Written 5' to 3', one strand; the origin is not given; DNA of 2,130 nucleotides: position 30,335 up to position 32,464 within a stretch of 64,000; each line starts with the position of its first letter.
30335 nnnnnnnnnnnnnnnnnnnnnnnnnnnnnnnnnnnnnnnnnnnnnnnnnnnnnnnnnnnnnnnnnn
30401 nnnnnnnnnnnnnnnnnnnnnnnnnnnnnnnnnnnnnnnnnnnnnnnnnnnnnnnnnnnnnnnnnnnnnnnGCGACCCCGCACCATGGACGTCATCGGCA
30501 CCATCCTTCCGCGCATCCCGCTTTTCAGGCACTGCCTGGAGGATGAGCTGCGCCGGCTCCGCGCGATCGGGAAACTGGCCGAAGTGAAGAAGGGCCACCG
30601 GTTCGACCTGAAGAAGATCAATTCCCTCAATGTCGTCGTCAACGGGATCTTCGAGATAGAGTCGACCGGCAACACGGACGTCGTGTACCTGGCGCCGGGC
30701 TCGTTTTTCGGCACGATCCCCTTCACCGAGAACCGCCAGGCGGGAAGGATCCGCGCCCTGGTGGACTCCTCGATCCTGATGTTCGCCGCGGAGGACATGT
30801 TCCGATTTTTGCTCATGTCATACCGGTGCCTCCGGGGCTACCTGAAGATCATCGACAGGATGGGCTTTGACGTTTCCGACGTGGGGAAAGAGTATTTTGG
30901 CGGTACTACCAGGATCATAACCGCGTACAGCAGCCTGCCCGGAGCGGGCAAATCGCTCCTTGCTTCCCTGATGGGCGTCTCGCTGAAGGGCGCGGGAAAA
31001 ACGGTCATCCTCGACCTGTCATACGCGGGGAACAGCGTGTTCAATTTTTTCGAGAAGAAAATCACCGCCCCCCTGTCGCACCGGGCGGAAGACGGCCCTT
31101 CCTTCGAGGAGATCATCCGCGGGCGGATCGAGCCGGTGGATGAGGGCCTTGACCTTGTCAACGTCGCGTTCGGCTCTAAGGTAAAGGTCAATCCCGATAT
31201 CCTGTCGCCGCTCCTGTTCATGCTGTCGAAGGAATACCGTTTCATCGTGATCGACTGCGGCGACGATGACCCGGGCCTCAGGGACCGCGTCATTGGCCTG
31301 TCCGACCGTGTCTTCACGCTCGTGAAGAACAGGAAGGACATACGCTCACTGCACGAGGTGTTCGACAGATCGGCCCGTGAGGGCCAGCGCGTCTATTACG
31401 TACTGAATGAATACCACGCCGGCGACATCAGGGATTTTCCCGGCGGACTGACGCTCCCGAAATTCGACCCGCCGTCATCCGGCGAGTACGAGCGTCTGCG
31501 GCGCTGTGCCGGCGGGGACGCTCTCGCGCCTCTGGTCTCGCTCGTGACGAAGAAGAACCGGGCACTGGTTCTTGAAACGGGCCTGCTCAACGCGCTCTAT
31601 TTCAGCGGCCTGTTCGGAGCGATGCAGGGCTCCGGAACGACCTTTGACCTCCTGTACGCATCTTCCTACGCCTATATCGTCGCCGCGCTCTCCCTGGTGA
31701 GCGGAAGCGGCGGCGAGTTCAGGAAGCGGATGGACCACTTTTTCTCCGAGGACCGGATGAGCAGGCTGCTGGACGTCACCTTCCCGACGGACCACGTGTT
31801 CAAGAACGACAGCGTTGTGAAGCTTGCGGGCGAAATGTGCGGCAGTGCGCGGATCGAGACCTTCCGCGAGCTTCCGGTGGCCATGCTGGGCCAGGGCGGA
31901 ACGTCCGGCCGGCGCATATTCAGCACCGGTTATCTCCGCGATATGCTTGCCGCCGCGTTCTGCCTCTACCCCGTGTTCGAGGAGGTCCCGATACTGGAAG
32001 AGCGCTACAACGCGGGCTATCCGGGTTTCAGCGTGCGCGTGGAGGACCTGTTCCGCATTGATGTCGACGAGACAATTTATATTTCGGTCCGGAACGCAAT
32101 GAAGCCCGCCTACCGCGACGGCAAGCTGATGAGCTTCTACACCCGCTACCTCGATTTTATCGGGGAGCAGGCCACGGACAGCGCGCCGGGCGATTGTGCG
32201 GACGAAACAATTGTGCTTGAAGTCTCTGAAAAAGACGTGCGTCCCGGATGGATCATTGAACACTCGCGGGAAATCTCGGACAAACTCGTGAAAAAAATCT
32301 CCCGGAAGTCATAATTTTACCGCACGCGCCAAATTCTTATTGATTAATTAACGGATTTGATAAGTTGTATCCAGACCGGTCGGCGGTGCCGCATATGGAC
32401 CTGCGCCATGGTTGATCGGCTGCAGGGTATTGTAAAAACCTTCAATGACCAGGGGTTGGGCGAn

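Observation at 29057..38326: Seven-gene same-strand cluster combining a ParA-like/ParB-like pair, a cNMP sensor, STAS and two membrane TPR / dead-nuclease paralogs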

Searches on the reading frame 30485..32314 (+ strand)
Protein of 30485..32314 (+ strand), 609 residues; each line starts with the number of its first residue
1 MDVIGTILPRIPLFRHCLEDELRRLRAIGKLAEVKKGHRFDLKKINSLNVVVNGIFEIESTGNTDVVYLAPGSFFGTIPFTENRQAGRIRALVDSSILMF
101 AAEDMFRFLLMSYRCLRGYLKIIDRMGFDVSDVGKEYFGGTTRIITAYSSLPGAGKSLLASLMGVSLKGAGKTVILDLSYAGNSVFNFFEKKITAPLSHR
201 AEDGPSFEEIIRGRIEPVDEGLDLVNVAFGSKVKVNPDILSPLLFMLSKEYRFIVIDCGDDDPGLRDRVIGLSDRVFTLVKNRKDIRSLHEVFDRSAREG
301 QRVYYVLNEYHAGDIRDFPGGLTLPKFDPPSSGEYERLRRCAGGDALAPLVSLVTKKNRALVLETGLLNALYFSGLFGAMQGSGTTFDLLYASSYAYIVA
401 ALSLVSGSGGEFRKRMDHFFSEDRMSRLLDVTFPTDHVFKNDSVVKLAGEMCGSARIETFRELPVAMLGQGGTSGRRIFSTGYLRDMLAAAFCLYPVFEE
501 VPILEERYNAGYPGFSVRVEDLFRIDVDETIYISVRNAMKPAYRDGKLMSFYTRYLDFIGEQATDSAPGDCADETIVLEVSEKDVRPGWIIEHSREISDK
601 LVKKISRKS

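Call 3: search_protein_families(library=pfam, proteins=[window:30485-32314:+], max_evalue=0.1)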
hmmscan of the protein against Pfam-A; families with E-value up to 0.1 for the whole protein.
window:30485-32314:+ (609 aa): 2 families
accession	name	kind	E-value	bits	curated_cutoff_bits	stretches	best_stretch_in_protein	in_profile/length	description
PF00027.35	cNMP_binding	-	2.3e-05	24.7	27.5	1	45-109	17-86/89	Cyclic nucleotide-binding domain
PF01734.28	Patatin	-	0.00021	22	27.7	1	361-508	1-176/191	Patatin-like phospholipase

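Call 4: search_protein_families(library=padloc, proteins=[window:30485-32314:+], max_evalue=0.1)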
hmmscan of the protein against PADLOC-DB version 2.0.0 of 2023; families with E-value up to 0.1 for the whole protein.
window:30485-32314:+ (609 aa): 0 families

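Call 6: search_protein_families(library=ncbifam, proteins=[window:30485-32314:+], max_evalue=0.1)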
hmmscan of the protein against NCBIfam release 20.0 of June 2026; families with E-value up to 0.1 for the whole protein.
window:30485-32314:+ (609 aa): 0 families

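Call 17: find_homologous_proteins(query=window:30485-32314:+, max_evalue=0.001)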
Query window:30485-32314:+ (609 aa): 116 proteins with E <= 0.001 among 8000 candidates.
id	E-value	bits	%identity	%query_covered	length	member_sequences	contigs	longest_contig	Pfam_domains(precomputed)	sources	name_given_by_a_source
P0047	0.0e+0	1364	100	100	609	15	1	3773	-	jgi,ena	-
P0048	0.0e+0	1218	88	100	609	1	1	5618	PF00027.36,PF01734.28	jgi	jgi:hypothetical protein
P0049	0.0e+0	1183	86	100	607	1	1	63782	PF00027.36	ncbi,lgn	-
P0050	1.4e-280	950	68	100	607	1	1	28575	PF00027.36,PF01734.28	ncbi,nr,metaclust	ncbi:MAG: hypothetical protein A2176_06190 [Spirochaetes bacterium RBG_13_51_14]|nr:MAG: hypothetica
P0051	4.6e-267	906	65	100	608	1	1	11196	PF00027.36,PF01734.28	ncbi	-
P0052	7.2e-266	902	64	100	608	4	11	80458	PF00027.36,PF01734.28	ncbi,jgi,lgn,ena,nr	ncbi:MAG TPA: cyclic nucleotide-binding domain-containing protein [Spirochaetota bacterium]|nr:cycli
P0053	2.2e-263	893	64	100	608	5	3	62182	PF00027.36,PF01734.28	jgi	-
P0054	2.2e-263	893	63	100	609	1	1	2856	PF00027.36,PF01734.28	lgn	-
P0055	7.9e-263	892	64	100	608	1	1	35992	PF00027.36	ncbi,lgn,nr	ncbi:MAG: hypothetical protein JW807_17950 [Spirochaetes bacterium]|nr:hypothetical protein [Spiroch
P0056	3.1e-262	890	64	100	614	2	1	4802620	PF00027.36,PF01734.28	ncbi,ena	-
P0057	5.5e-262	889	63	100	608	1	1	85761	PF00027.36,PF01734.28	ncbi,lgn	-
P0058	1.3e-259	881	63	100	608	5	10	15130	PF00027.36,PF01734.28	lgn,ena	-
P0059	1.1e-258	878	62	100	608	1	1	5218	PF00027.36,PF01734.28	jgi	jgi:hypothetical protein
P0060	3.0e-257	873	61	100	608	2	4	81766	PF00027.36,PF01734.28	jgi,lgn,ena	jgi:hypothetical protein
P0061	2.0e-255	867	62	100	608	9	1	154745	PF00027.36,PF01734.28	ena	-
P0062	1.1e-254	865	62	100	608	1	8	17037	PF00027.36,PF01734.28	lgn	-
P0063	5.2e-253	859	61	100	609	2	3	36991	PF00027.36,PF01734.28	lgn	-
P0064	7.3e-253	859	61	100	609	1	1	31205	PF00027.36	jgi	jgi:hypothetical protein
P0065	3.6e-249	846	61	100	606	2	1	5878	PF00027.36,PF01734.28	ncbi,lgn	-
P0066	4.1e-248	843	61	100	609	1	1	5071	PF00027.36,PF01734.28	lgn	-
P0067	2.0e-247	841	61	100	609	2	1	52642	PF00027.36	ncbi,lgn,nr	ncbi:MAG: hypothetical protein JXA07_07705 [Spirochaetes bacterium]|nr:hypothetical protein [Spiroch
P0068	3.1e-244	830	61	100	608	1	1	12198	PF00027.36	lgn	-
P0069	4.0e-244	830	60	100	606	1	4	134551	PF00027.36,PF01734.28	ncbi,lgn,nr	ncbi:MAG: hypothetical protein KA369_20045 [Spirochaetes bacterium]|nr:hypothetical protein [Spiroch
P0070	1.3e-242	825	60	100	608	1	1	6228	PF00027.36,PF01734.28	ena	-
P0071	1.0e-241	822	59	100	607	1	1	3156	PF00027.36,PF01734.28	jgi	jgi:predicted acylesterase/phospholipase RssA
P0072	1.8e-240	818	59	100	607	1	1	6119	PF00027.36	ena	-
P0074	2.1e-228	778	58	99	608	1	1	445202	PF00027.36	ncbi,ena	-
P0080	3.6e-194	665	50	100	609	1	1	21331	PF00027.36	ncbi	-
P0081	1.2e-193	663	50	99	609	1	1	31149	PF00027.36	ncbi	-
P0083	8.6e-188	644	47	99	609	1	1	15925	PF00027.36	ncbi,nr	ncbi:MAG: hypothetical protein GY754_07020 [bacterium]|nr:hypothetical protein [bacterium]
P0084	4.1e-178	612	47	100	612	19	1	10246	PF00027.36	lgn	-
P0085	4.2e-175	602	45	99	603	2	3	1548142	PF00027.36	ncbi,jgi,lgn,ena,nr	ncbi:MAG: hypothetical protein CVV44_14920 [Spirochaetae bacterium HGW-Spirochaetae-1]|jgi:predicted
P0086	8.3e-175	601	45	99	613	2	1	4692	PF00027.36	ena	-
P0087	1.5e-172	593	43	99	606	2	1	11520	PF00027.36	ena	-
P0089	5.9e-167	575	44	99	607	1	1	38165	PF00027.36,PF01734.28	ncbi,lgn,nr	ncbi:MAG: hypothetical protein JXA20_15125 [Spirochaetes bacterium]|nr:hypothetical protein [Spiroch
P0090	5.9e-166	572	44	98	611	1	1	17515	PF00027.36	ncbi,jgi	jgi:hypothetical protein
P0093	2.3e-161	556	43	99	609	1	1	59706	PF00027.36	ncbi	-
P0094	8.4e-161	555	45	99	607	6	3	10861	PF13614.13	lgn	-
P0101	9.5e-155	535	42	98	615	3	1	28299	PF00027.36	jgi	jgi:predicted acylesterase/phospholipase RssA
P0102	1.2e-154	534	42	98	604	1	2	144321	PF00027.36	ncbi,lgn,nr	ncbi:MAG: cyclic nucleotide-binding and patatin-like phospholipase domain-containing protein [Spiroc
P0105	3.6e-148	513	42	99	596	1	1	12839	PF00027.36,PF01734.28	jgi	-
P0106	3.6e-148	513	41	99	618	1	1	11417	PF00027.36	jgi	jgi:hypothetical protein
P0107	6.0e-146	506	42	99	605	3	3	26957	PF00027.36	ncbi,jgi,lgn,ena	-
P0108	9.9e-146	505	41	99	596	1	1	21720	PF00027.36,PF01734.28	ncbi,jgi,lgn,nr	ncbi:MAG: hypothetical protein MUD12_16045 [Spirochaetes bacterium]|jgi:hypothetical protein|nr:hypo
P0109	3.9e-141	490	40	99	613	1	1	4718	PF00027.36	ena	-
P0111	1.5e-140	488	40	99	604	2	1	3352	PF00027.36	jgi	-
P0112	1.2e-139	485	39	99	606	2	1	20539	PF00027.36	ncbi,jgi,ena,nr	ncbi:MAG: cyclic nucleotide-binding domain-containing protein [Leptospirales bacterium]|nr:cyclic nu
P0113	4.3e-139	483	41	99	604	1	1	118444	PF00027.36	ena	-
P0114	3.8e-138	480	39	99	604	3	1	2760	PF00027.36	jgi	-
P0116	6.6e-138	479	40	99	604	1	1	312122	PF00027.36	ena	-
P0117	5.4e-137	476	39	99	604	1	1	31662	PF00027.36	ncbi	-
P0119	8.0e-137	475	41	90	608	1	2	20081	PF00027.36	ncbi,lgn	ncbi:MAG: hypothetical protein ACOCX9_05470 [Spirochaetota bacterium]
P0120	2.0e-136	474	39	99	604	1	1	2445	PF00027.36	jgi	jgi:hypothetical protein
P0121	6.2e-136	473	39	99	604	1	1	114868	PF00027.36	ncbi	-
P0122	7.5e-136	472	37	100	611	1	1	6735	PF00027.36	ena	-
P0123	8.4e-136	472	37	99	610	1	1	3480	PF00027.36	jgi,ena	-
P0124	1.7e-135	471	37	99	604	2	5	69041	PF00027.36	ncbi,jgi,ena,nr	ncbi:MAG TPA: hypothetical protein PKG60_12375 [Spirochaetota bacterium]|nr:hypothetical protein [Sp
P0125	4.9e-135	470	39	100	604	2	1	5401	PF00027.36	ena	-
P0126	9.0e-135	469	38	99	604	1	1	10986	PF00027.36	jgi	jgi:hypothetical protein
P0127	9.4e-135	469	39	99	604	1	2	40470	PF00027.36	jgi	-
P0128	5.1e-134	466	40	99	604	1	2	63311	PF00027.36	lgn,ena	-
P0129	1.0e-133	465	39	99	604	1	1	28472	PF00027.36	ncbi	-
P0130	3.4e-133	463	38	99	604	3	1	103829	PF00027.36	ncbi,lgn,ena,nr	ncbi:MAG: hypothetical protein CVV49_05760 [Spirochaetae bacterium HGW-Spirochaetae-5]|nr:MAG: hypot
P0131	4.5e-133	463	38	98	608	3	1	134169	PF00027.36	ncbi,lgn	-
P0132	7.5e-133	462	37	99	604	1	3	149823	PF00027.36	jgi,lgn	jgi:hypothetical protein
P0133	3.3e-132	460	38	99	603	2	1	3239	PF00027.36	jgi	-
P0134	1.1e-131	458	39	99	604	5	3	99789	PF00027.36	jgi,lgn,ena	-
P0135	1.4e-131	458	40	99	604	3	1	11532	PF00027.36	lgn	-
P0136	1.9e-131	458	37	100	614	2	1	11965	PF00027.36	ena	-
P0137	8.6e-131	456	38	99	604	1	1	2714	PF00027.36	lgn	-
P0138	1.1e-130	455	37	99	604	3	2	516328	PF00027.36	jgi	jgi:Mrp family chromosome partitioning ATPase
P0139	2.6e-130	454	39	99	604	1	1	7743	PF00027.36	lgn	-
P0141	1.0e-129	452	38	99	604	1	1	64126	PF00027.36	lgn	-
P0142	1.7e-129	451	38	99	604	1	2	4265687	PF00027.36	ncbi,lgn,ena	-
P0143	2.0e-129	451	37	99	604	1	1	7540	PF00027.36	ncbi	-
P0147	4.0e-124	434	38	99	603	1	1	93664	PF00027.36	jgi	-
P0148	3.2e-123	431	37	99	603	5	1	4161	PF00027.36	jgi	-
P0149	1.0e-122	429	39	99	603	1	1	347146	PF00027.36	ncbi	-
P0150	2.6e-122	428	38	99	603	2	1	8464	PF00027.36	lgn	-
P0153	9.0e-120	419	36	99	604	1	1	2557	PF00027.36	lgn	-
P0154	3.8e-118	414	37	99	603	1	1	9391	PF00027.36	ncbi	-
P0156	2.7e-116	408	34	98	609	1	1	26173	PF00027.36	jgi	-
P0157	1.7e-114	402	36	99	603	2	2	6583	PF00027.36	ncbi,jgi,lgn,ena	-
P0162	4.0e-44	169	25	81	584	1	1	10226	PF00027.36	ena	-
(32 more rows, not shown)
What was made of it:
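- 30485..32314 (+): g2: CAP-like beta-barrel (about 1-135) + ParA/MinD-like P-loop domain (about 138-313) + patatin-like domain (about 359-570), all with degenerate signature motifs (609 aa). Pfam cNMP_binding and Patatin are both below cutoff in the window protein (call 3) but precomputed for many orthologs (call 17).
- On ParA/MinD (deviant Walker A, SIMIBI) ATPases: One ortholog carries a precomputed Pfam hit, PF13614 (call 17).
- On CAP/CRP-type cyclic-nucleotide-binding domains: Pfam PF00027 gives 24.7 bits in the window protein (cutoff 27.5) but is precomputed for most orthologs (calls 3, 17).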

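Call 20: find_related_loci(query=A2, collection=genome_contigs, flank=10000)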
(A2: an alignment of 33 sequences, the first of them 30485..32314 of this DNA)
Query A2 (609 aa) in genome_contigs; peptide patterns used: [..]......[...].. (x = any residue, [..] = any of these).
104 stretches matched a pattern; 53 encode a relative of the query (tblastn E <= 1e-3); 53 distinct loci.
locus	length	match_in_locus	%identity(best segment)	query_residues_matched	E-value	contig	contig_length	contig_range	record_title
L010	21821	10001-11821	86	1-607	0e+0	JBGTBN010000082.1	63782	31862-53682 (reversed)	MAG: Spirochaetota bacterium isolate JTS-AC98 k141_4184763, whole genome shotgun sequence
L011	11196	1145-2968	65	1-607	0e+0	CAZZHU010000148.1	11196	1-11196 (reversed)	MAG TPA_asm: uncultured Leptospirales bacterium isolate SRP192927_co6_673 genome assembly, contig: NODE_14721_length_111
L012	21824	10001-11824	64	1-607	0e+0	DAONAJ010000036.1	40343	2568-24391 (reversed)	MAG TPA_asm: Spirochaetota bacterium isolate AMR_MDS_3976 NODE_714_length_40343_cov_7.101544, whole genome shotgun seque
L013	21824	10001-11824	63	1-607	0e+0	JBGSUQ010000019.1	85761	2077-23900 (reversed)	MAG: Spirochaetota bacterium isolate JTS-AC436 k141_3196331, whole genome shotgun sequence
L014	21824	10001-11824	64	1-607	0e+0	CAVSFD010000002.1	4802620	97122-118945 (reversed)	MAG: uncultured Spirochaetota bacterium isolate MFD02979.bin.1.65 genome assembly, contig: contig_47028, whole genome sh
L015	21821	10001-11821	68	1-607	0e+0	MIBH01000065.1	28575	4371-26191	MAG: Spirochaetes bacterium RBG_13_51_14 RBG_13_scaffold_629, whole genome shotgun sequence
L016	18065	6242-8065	64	1-607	0e+0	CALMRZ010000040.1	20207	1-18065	MAG TPA_asm: uncultured Spirochaetes bacterium isolate SRR5007357_bin.202_CONCOCT_v1.1_MAG genome assembly, contig: ERZ7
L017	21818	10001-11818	58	1-605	0e+0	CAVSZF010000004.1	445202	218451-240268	MAG: uncultured Spirochaetota bacterium isolate MFD04716.bin.1.88 genome assembly, contig: contig_42747, whole genome sh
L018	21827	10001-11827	58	1-608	0e+0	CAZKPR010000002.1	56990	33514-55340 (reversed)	MAG TPA_asm: uncultured Leptospirales bacterium isolate binchicken_co26_5 genome assembly, contig: NODE_846_length_56990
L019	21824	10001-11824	54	1-607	0e+0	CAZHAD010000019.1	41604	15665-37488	MAG TPA_asm: uncultured Leptospirales bacterium isolate SRP185410_co2_360 genome assembly, contig: NODE_920_length_41604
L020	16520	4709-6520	50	3-605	0e+0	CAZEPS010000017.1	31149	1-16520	MAG TPA_asm: uncultured Leptospirales bacterium isolate SRP141376_co4_248 genome assembly, contig: NODE_2622_length_3114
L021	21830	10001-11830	43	1-609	2e-172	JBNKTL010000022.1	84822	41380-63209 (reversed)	MAG: Spirochaetota bacterium isolate A2.bin.24.permissive NODE_22_length_84822_cov_6.737613, whole genome shotgun sequen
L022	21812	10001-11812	44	1-605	1e-167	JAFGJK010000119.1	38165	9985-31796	MAG: Spirochaetes bacterium isolate Zod_Metabat.271 k87_11010946, whole genome shotgun sequence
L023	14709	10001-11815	45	1-604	2e-163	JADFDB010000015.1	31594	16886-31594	MAG: Spirochaetes bacterium isolate QR_Bin.4 NODE_15_length_31594_cov_16.7836, whole genome shotgun sequence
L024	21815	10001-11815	45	1-604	4e-163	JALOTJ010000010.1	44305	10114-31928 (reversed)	MAG: Spirochaetes bacterium isolate Prado230 scaffold_500, whole genome shotgun sequence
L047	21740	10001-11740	36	4-577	2e-126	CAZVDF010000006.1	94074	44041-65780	MAG TPA_asm: uncultured Leptospirales bacterium isolate SRP192927_co7_703 genome assembly, contig: NODE_257_length_94074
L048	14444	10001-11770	37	7-597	2e-125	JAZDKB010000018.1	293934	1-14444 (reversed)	MAG: Spirochaetota bacterium isolate MEGAHIT-group-0.510 k141_20455038, whole genome shotgun sequence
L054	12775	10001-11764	35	2-577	3e-121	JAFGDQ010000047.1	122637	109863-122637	MAG: Spirochaetes bacterium isolate Zod_Metabat.1181 k87_5666627, whole genome shotgun sequence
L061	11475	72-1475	27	12-501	6e-50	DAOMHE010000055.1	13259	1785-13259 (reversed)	MAG TPA_asm: Spirochaetota bacterium isolate AMR_MDS_4958 NODE_4637_length_13259_cov_5.179794, whole genome shotgun sequ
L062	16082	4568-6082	26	12-540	3e-49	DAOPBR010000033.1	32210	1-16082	MAG TPA_asm: Spirochaetota bacterium isolate AMR_MDS_3480 NODE_1539_length_32210_cov_16.516560, whole genome shotgun seq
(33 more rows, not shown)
